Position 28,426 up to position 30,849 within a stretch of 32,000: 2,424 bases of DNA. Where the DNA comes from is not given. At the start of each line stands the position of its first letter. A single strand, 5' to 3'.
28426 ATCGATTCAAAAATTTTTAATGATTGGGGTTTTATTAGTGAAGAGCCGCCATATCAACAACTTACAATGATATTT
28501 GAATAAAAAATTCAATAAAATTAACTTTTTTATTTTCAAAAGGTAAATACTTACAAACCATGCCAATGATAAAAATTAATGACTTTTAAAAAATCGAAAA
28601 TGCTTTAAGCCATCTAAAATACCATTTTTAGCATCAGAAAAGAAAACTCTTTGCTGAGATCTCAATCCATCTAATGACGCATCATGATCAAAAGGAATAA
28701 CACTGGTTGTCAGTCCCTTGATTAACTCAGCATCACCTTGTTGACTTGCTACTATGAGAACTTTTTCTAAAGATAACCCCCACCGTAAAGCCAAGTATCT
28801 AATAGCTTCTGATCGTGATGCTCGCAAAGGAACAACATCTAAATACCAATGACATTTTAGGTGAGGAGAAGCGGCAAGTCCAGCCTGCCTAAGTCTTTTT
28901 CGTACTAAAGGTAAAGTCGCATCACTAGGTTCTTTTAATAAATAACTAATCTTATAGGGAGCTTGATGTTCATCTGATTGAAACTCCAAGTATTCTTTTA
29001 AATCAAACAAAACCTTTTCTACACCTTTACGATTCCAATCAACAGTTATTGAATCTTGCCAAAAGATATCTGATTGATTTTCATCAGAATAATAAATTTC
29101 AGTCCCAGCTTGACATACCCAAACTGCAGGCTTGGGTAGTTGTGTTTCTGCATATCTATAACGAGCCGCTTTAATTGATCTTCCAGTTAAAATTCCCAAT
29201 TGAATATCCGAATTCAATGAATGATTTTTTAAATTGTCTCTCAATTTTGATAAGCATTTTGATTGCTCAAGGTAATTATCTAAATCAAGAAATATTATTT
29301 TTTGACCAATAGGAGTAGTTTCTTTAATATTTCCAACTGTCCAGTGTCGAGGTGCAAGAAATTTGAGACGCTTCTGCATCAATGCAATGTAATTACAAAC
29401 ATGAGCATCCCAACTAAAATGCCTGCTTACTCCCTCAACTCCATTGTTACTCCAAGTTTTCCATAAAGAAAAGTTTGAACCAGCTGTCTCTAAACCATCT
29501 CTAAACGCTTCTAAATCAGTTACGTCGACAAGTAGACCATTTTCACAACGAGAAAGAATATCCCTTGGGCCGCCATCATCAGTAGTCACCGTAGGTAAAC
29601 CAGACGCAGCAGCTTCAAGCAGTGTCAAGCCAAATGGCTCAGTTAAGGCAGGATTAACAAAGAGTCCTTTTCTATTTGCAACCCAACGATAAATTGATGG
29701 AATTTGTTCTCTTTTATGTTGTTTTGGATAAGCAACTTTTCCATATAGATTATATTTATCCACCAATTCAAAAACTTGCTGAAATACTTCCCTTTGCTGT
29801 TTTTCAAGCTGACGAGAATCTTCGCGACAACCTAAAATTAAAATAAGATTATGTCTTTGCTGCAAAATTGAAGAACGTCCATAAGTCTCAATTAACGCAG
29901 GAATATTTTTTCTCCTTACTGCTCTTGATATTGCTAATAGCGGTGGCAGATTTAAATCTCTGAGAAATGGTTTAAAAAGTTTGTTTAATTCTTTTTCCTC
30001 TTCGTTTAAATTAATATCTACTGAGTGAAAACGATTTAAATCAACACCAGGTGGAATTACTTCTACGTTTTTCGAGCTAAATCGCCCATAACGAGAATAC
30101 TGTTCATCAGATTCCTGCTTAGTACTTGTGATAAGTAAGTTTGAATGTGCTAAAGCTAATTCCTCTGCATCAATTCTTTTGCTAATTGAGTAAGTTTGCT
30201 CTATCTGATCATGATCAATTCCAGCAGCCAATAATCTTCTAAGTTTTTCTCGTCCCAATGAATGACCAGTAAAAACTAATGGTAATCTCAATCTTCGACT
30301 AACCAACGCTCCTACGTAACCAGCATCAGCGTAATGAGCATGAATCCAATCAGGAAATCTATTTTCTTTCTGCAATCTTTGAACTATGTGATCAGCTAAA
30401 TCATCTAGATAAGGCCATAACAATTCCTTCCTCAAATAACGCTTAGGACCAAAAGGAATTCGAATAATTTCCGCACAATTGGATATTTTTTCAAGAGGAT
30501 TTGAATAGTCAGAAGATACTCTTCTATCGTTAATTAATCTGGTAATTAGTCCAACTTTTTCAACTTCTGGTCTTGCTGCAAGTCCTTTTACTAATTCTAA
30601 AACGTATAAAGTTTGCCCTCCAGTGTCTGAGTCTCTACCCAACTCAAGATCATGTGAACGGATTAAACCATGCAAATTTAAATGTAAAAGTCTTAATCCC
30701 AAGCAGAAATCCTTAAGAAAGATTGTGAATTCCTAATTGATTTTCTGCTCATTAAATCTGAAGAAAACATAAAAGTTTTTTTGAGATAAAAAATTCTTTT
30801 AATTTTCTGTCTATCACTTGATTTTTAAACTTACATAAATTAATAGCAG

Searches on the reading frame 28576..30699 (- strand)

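Call 86: search_protein_families(library=pfam, proteins=[window:28576-30699:-], max_evalue=0.00001)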
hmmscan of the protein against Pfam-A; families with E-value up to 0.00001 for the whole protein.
window:28576-30699:- (707 aa): 7 families
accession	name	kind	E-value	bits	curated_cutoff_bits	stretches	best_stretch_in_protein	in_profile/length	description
PF05116.19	S6PP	-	6.6e-56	190.1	20.3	1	466-703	2-247/247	Sucrose-6F-phosphate phosphohydrolase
PF00534.26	Glycos_transf_1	-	2.6e-21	76.3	26.4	1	248-419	12-168/172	Glycosyl transferases group 1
PF00862.26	GT-B_Sucrose_synth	-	1.6e-17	63.8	23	1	6-216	18-240/290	Sucrose synthase first GT-B domain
PF13439.12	Glyco_transf_4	-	7.7e-15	55.8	28.5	1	27-223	2-170/170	Glycosyltransferase Family 4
PF13692.12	Glyco_trans_1_4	-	1.4e-13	51.7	27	1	254-404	4-137/142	Glycosyl transferases group 1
PF13579.12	Glyco_trans_4_4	-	3.1e-10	41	29.7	1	27-218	1-158/158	Glycosyl transferase 4-like domain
PF08282.18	Hydrolase_3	-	1.9e-07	31.5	20.9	0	566-667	127-226/255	haloacid dehalogenase-like hydrolase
